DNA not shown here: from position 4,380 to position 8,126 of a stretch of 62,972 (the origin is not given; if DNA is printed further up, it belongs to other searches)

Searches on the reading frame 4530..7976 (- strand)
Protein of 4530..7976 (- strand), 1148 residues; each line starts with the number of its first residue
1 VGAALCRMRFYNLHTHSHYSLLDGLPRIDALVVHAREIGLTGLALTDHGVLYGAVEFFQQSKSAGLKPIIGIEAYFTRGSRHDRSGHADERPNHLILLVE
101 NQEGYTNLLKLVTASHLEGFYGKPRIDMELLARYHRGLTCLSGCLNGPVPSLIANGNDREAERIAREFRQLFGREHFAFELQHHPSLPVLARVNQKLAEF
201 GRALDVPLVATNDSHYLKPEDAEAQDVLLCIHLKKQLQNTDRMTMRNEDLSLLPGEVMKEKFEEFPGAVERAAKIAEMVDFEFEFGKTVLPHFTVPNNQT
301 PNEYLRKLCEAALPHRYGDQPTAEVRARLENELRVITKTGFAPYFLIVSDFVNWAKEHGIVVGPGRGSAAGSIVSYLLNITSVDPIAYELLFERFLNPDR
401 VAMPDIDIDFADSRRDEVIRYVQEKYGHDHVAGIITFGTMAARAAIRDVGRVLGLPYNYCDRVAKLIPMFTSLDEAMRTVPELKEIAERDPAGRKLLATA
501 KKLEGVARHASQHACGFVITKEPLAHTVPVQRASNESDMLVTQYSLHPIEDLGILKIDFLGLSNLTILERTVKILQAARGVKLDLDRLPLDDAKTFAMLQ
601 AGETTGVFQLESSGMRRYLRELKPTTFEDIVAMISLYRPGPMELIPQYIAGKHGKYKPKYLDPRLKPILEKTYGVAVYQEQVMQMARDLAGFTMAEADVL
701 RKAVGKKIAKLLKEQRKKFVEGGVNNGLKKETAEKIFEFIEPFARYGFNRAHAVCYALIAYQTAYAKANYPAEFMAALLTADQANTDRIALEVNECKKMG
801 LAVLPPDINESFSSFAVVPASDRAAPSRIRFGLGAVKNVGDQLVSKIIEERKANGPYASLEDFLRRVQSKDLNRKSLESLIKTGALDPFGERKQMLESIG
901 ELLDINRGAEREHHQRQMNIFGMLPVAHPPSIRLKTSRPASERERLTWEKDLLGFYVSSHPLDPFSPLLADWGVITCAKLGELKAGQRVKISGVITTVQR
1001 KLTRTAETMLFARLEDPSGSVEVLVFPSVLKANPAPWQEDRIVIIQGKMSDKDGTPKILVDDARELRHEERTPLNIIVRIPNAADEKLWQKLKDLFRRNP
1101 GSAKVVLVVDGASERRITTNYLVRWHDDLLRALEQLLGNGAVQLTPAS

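Call 47: search_protein_families(library=pfam, proteins=[window:4530-7976:-], max_evalue=0.00001)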
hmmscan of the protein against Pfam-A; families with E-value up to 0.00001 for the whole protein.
window:4530-7976:- (1148 aa): 5 families
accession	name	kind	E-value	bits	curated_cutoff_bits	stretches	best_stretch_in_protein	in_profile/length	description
PF07733.18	DNA_pol3_alpha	-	1.7e-103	346.2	23.9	1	303-561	1-260/260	Bacterial DNA polymerase III alpha NTPase domain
PF17657.6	DNA_pol3_finger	-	1.2e-63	213.9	22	1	564-727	1-166/166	Bacterial DNA polymerase III alpha subunit finger domain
PF02811.25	PHP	-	9.8e-51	172.8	26.4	1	13-184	2-164/164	PHP domain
PF14579.12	HHH_6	-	3.4e-29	101.3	25.6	1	800-894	1-89/90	Helix-hairpin-helix motif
PF01336.31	tRNA_anti-codon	-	3.4e-09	37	27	1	989-1065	1-74/75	OB-fold nucleic acid binding domain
